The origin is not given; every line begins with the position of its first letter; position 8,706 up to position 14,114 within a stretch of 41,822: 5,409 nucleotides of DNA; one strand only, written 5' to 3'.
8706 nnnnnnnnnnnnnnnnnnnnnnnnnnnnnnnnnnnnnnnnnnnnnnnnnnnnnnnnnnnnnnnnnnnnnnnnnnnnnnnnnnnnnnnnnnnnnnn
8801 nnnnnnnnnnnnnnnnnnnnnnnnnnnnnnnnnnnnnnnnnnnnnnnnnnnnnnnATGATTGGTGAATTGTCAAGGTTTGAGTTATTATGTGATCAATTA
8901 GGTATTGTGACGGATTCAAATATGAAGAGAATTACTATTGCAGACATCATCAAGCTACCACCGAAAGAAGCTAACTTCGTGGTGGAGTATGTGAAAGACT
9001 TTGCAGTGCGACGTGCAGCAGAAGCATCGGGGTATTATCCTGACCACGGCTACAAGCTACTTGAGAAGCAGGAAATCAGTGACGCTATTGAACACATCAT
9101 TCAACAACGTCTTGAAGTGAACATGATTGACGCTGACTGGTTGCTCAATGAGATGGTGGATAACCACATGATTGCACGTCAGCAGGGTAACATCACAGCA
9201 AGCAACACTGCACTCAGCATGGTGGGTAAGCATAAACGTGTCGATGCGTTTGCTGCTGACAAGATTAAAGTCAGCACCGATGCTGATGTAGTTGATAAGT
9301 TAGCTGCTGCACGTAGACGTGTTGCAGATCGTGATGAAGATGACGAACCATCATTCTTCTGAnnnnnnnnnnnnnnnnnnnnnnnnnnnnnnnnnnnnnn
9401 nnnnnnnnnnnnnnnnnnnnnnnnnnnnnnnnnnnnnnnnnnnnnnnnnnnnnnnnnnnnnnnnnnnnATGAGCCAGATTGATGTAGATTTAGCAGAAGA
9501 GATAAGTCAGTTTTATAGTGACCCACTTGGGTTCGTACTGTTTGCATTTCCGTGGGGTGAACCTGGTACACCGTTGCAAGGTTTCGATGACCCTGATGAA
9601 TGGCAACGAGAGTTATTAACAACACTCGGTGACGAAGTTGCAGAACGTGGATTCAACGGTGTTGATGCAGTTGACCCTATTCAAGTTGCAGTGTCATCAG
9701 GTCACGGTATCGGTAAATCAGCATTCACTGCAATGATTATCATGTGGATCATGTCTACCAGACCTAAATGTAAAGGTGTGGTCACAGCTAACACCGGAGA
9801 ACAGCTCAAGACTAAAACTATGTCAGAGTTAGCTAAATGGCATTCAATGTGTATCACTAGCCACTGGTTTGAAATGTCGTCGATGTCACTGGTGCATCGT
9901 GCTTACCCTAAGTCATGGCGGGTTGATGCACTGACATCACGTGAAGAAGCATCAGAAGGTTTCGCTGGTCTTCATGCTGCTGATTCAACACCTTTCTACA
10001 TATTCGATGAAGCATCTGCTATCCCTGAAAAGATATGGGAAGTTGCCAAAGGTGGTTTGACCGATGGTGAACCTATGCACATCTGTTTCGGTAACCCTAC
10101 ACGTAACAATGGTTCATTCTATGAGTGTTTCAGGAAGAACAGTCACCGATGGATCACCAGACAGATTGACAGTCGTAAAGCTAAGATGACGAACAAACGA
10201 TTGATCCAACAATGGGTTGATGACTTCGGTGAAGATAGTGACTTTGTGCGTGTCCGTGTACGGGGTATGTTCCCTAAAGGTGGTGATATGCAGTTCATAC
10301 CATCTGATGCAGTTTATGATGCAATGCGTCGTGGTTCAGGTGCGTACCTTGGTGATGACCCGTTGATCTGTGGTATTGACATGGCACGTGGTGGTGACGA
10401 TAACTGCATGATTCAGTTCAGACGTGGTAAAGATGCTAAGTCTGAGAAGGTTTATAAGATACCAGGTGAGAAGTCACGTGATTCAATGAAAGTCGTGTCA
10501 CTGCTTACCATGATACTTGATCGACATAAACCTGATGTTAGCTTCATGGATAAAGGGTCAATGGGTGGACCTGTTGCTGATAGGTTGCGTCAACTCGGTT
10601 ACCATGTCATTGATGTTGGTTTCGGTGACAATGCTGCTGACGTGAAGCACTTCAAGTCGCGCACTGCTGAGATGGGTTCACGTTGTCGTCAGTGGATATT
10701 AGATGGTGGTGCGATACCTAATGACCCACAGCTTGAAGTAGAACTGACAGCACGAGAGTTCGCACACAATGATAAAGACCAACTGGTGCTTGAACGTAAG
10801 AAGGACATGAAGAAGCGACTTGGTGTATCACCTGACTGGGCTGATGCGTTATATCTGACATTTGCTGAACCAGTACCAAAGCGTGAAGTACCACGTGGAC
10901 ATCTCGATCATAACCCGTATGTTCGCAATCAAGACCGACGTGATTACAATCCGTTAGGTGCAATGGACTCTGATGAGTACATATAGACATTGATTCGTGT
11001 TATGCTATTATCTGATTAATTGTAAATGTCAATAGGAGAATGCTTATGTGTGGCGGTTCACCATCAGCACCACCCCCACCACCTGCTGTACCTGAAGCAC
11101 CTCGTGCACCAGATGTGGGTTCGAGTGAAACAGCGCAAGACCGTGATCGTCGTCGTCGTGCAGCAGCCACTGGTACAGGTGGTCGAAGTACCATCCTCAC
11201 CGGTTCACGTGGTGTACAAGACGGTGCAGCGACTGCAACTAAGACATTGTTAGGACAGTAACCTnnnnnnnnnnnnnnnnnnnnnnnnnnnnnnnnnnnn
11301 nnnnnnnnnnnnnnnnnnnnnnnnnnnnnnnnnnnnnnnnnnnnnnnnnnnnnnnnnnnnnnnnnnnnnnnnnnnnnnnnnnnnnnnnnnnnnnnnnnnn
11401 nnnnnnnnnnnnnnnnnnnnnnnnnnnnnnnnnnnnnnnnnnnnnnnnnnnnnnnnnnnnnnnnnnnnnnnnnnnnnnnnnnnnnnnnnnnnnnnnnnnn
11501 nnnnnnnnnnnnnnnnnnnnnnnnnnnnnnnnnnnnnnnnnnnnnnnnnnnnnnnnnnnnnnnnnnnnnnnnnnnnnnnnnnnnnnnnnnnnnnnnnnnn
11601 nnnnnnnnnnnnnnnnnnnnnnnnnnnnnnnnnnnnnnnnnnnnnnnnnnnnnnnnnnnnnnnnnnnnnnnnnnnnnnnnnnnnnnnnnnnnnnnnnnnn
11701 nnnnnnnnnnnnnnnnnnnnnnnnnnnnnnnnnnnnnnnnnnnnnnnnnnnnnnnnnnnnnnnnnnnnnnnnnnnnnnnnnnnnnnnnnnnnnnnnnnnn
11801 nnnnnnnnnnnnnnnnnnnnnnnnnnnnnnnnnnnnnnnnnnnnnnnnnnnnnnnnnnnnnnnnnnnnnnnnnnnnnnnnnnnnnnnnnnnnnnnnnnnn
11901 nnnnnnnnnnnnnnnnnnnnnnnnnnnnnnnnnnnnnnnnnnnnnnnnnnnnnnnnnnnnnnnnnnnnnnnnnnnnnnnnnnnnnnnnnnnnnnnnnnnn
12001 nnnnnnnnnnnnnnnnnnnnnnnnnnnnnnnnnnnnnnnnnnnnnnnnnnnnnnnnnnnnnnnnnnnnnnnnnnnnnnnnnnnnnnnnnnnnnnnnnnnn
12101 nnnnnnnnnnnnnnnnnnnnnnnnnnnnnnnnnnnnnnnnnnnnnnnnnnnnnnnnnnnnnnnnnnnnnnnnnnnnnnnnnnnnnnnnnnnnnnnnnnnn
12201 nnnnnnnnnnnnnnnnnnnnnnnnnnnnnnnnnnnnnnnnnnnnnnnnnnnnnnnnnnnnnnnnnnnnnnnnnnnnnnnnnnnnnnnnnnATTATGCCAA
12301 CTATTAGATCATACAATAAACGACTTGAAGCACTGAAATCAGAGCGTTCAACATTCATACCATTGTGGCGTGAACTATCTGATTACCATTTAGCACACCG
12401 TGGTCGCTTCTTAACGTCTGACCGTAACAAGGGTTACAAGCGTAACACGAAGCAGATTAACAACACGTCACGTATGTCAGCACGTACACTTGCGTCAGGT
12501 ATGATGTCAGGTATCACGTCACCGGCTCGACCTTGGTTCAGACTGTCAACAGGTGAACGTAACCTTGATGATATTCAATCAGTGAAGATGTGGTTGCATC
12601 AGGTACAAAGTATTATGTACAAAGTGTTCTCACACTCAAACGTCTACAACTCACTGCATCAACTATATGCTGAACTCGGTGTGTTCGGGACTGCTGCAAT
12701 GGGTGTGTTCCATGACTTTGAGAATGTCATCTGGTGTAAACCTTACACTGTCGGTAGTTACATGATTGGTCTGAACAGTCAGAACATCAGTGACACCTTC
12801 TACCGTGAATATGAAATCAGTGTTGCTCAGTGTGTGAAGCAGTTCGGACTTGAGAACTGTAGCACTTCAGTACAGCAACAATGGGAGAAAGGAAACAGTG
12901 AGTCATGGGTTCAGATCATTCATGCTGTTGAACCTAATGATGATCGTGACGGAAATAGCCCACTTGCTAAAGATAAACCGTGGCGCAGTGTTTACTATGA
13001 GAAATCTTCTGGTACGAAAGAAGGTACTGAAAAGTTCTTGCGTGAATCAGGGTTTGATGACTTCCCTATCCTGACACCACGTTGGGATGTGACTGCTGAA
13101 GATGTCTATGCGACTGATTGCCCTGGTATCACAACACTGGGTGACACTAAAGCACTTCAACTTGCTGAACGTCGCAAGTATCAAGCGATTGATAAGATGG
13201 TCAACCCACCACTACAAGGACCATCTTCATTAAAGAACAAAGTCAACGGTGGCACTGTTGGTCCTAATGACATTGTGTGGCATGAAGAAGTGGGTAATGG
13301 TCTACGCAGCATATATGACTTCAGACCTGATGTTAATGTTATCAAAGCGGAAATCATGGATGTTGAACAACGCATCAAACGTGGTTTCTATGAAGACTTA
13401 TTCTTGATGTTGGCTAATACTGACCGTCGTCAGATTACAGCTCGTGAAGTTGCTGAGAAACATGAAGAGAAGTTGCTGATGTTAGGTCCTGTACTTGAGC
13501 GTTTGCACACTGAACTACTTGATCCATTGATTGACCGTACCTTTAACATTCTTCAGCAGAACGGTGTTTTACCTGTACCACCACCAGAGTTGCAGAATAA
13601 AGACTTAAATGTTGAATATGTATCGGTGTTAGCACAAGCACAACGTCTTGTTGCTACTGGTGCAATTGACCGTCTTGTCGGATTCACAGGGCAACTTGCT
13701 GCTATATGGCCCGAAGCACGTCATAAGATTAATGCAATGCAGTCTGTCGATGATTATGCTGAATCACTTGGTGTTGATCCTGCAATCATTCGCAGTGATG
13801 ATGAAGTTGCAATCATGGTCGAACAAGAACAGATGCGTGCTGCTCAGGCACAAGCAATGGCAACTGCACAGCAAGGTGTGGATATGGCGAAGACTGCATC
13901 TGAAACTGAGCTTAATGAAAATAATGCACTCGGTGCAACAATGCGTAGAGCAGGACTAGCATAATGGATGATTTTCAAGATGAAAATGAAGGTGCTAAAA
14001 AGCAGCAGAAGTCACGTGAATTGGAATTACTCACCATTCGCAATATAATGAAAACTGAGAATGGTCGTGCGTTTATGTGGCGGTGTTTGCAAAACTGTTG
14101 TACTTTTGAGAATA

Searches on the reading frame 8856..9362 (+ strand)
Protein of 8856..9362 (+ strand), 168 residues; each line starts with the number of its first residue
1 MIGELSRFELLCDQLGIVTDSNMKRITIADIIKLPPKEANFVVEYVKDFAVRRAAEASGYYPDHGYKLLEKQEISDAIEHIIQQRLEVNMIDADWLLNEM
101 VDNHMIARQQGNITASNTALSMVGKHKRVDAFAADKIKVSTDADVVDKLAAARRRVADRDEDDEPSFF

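Call 8: search_protein_families(library=pfam, proteins=[window:8856-9362:+], max_evalue=0.01)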
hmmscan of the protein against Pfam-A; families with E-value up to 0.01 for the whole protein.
window:8856-9362:+ (168 aa): 1 family
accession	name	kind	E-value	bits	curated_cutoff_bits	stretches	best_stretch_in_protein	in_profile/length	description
PF03592.21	Terminase_2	-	9.6e-13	49.4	26.1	1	35-153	2-122/141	Terminase small subunit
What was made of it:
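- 8922..9362 (+): terS (Terminase_2 family). The start is probably 8922 rather than 8856. Call 8: PF03592, E = 1e-12.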

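Call 21: search_protein_families(library=phrogs, proteins=[window:8856-9362:+], max_evalue=0.00001)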
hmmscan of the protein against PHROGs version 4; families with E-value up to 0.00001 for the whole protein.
window:8856-9362:+ (168 aa): 1 family
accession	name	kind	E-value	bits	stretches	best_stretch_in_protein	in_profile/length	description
phrog_51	-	head and packaging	1e-11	46.1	1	27-158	82-237/261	terminase small subunit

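Call 30: find_related_loci(query=window:8922-9362:+, collection=viral_contigs, flank=4000)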
Query window:8922-9362:+ (146 aa) in viral_contigs; peptide patterns used: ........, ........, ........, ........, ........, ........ (x = any residue, [..] = any of these).
22 stretches matched a pattern; 18 encode a relative of the query (tblastn E <= 1e-3); 18 distinct loci.
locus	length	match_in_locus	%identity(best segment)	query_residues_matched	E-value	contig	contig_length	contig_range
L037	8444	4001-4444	80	1-146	7e-77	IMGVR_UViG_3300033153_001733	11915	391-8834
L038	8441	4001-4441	79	1-146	8e-76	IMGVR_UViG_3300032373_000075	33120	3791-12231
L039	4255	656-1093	77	1-146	3e-74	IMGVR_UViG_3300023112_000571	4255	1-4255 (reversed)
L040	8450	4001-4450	76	1-146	2e-73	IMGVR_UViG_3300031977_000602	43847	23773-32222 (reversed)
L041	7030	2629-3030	83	1-134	4e-73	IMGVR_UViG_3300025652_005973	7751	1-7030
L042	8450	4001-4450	76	1-146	4e-73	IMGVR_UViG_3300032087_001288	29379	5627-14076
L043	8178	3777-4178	83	1-134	4e-73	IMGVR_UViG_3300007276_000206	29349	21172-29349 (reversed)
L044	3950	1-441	78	4-146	4e-73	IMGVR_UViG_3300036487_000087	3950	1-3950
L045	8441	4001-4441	76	1-146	2e-72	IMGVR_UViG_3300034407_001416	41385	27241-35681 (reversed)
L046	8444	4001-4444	76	1-146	5e-72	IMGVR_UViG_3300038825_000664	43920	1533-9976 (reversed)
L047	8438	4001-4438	80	1-146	4e-72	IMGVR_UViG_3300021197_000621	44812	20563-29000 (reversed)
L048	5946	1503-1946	76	1-146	4e-69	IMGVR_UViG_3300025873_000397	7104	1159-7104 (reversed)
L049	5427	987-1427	73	1-146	5e-68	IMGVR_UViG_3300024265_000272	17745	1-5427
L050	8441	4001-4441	73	1-146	5e-68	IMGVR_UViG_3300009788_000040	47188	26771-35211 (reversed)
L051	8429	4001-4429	71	1-146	9e-67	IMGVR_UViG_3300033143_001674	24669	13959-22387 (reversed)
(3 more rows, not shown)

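Call 70: find_encoding_contigs(protein=window:8856-9362:+, flank=3000, max_places=10)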
Protein window:8856-9362:+ (168 aa): 5 contigs read that carry it; 2 places shown.
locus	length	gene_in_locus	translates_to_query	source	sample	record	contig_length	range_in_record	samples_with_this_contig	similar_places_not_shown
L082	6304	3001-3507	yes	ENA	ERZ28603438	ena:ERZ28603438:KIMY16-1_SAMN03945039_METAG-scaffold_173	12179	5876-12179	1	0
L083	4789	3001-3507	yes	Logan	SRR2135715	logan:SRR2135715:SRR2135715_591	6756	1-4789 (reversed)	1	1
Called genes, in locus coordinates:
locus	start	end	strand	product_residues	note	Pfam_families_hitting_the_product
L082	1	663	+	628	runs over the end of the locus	PF21995:RNR-II_ins_dom (weak), PF02867:Ribonuc_red_lgC (faint)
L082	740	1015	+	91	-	-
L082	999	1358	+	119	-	PF03819:MazG (weak)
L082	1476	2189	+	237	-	PF02384:N6_Mtase (weak)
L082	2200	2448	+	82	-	-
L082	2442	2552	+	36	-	-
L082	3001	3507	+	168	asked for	PF03592:Terminase_2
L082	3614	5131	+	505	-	-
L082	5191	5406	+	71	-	-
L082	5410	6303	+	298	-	?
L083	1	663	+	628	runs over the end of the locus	PF21995:RNR-II_ins_dom (weak), PF02867:Ribonuc_red_lgC (faint)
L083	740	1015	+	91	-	-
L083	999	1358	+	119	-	PF03819:MazG (weak)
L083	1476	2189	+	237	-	PF02384:N6_Mtase (weak)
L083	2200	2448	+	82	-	-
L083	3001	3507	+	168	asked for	PF03592:Terminase_2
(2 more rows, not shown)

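Call 93: find_related_loci(query=window:8922-9362:+, collection=metagenome_contigs, flank=3000)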
Query window:8922-9362:+ (146 aa) in metagenome_contigs; peptide patterns used: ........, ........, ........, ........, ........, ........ (x = any residue, [..] = any of these).
461 stretches matched a pattern; 23 encode a relative of the query (tblastn E <= 1e-3); 23 distinct loci.
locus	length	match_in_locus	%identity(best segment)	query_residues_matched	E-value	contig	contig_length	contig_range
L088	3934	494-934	80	1-146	2e-76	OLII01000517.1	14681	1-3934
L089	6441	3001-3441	79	1-146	6e-76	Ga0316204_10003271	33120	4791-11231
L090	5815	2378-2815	77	1-146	2e-74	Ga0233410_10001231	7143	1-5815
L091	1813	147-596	77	1-146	2e-76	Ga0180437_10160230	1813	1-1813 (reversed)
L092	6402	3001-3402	83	1-134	2e-73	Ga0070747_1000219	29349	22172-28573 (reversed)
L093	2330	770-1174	80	1-135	1e-74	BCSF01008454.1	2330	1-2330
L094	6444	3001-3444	76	1-146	2e-72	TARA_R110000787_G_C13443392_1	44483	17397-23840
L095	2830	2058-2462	81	1-135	4e-73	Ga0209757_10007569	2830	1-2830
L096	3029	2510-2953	77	1-146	1e-72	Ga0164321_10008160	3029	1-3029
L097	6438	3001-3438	80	1-146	3e-72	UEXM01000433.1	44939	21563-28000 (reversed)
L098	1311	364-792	78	10-146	2e-75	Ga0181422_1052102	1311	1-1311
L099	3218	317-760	74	1-146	2e-69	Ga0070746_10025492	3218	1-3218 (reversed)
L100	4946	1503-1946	76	1-146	3e-69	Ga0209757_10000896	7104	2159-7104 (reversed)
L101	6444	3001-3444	74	1-146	7e-69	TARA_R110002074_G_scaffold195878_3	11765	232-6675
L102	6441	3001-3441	73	1-146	3e-68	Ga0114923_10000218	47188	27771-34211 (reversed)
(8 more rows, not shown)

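Call 97: search_solved_structures(query=window:8922-9362:+, max_evalue=1)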
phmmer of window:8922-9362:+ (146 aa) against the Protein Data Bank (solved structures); distinct sequences matched with E-value up to 1: 2.
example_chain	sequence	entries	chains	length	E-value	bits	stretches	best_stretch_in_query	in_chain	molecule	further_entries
21di_E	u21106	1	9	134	6e-07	33.2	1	14-128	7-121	Pam5 small terminase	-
6k4e_A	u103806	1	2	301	0.22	15.2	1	46-141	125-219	Putative serine phosphatase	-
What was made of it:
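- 8922..9362 (+): Call 97: similar to a solved small terminase deposited with nine chains.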

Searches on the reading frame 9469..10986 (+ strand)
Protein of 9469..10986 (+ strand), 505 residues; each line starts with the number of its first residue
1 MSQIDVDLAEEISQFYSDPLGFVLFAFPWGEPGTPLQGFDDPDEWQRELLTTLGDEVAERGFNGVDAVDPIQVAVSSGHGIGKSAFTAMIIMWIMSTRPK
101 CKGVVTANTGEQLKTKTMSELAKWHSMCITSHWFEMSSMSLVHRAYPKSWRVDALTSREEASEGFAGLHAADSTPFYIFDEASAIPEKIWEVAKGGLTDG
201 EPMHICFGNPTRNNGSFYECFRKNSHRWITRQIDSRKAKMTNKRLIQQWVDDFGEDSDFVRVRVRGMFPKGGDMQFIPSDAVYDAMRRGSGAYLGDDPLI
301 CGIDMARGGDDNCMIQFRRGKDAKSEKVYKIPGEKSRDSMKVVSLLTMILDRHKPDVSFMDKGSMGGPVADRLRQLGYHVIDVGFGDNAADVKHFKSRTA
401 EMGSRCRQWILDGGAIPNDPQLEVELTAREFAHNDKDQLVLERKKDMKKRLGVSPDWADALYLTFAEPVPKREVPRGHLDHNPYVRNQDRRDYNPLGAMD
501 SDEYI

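Call 8: search_protein_families(library=pfam, proteins=[window:9469-10986:+], max_evalue=0.01)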
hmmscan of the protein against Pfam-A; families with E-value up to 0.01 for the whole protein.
window:9469-10986:+ (505 aa): 0 families

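Call 35: search_dna_similar(query=window:9469-10986:+, collection=phages, mode=protein, max_rows=60, rows=spread, max_evalue=1e-20)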
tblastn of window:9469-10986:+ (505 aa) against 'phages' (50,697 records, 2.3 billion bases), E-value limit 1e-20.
Records with a match: 142; places in all: 142; records where one place covers at least 80% of the query: 125.
Best place of each record, by identity: 90-95% 1; 80-90% 5; <60% 136.
By first word of the organism name: Clostridium 18; Salmonella 15; Xanthomonas 15; Escherichia 14; Liberibacter 14; Pseudomonas 11; Caudoviricetes 8; Vibrio 6; Klebsiella 4; Bacillus 4; and 21 more.
By host as written in the record: - 21; Clostridium perfringens 7; Xanthomonas albilineans CFBP2523 6; Pseudomonas aeruginosa PA14 4; Escherichia coli O157:H7 4; Candidatus Liberibacter asiaticus UF506 4; Clostridium difficile strain CD105HE1 ribotype 076 4; Clostridium difficile 4; and 64 more.
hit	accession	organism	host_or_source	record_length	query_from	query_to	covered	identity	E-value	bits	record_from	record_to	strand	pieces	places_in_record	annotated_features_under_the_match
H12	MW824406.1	Vibrio phage PS25B.1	Vibrio crassostreae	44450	1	504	100%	91.3%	0e+0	972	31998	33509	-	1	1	terminase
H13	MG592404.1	Vibrio phage 1.021.B._10N.222.51.F9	Vibrio splendidus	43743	1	505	100%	87.5%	0e+0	940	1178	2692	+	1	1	terminase-like family protein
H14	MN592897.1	Vibrio phage MZH0603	Vibrio variabilis R-40492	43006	1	505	100%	81.2%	0e+0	887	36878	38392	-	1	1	terminase-like family protein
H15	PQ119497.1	Cobetia phage Carin1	Cobetia marina DSMZ4741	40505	2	497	98%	47.5%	6e-134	433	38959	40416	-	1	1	terminase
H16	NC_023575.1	Pseudomonas phage vB_PaeP_Tr60_Ab31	Pseudomonas aeruginosa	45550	8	482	94%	49.0%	3e-137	442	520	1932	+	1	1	terminase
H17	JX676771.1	Pseudomonas phage AF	soil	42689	2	497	98%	46.8%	4e-134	434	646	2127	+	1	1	putative terminase large subunit | putative acetyltransferase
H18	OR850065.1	Staphylococcus phage SA 1298 Kay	Staphylococcus aureus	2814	2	475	94%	48.9%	3e-141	434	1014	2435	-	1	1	record has no annotation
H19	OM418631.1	Pseudomonas phage UFJF_PfDIW6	Pseudomonas fluorescens UFV 041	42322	4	473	93%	47.1%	4e-134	434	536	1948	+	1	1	terminase large subunit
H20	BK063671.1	Caudoviricetes sp. vir555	Methanomicrobiales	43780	5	499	98%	42.8%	4e-117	385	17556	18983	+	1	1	hypothetical protein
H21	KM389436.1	Escherichia phage Phi05_1999 B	-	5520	8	485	95%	41.3%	8e-105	349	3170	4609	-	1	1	record has no annotation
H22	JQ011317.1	Escherichia phage TL-2011b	Escherichia coli O103:H25 strain ...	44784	8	485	95%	41.3%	2e-104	348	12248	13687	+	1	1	putative phage terminase, large subunit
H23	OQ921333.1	Escherichia phage vB_EcoP_PAS61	Escherichia coli strain A11-1675 ...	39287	8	485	95%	41.1%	4e-104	347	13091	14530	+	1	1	terminase large subunit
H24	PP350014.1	phage PH444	-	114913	8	485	95%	41.1%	5e-104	347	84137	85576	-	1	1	record has no annotation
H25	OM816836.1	Klebsiella phage vB_KpnP_BUCT711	Klebsiella pneumoniae BUCT711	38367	8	472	92%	42.1%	1e-103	346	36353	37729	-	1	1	hypothetical protein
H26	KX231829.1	Enterobacter phage Tyrion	Enterobacter sp. CT7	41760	8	497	97%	39.8%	1e-92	315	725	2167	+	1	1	putative large terminase subunit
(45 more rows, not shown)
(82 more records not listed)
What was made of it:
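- On T7-type direct terminal repeat system: The nearest TerL relatives are epsilon15, phiV10, AF, Ab31 and Liberibacter phages (call 35).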

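Call 98: search_solved_structures(query=window:9469-10986:+, max_evalue=0.01)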
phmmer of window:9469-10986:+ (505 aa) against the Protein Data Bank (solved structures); distinct sequences matched with E-value up to 0.01: 0.

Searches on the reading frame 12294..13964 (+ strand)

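Call 8: search_protein_families(library=pfam, proteins=[window:12294-13964:+], max_evalue=0.01)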
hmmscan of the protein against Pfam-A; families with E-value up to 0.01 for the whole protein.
window:12294-13964:+ (556 aa): 1 family
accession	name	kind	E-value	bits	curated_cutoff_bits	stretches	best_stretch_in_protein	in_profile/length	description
PF12236.14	Head-tail_con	-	1.7e-157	525.2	27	1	7-499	4-489/489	Bacteriophage head to tail connecting protein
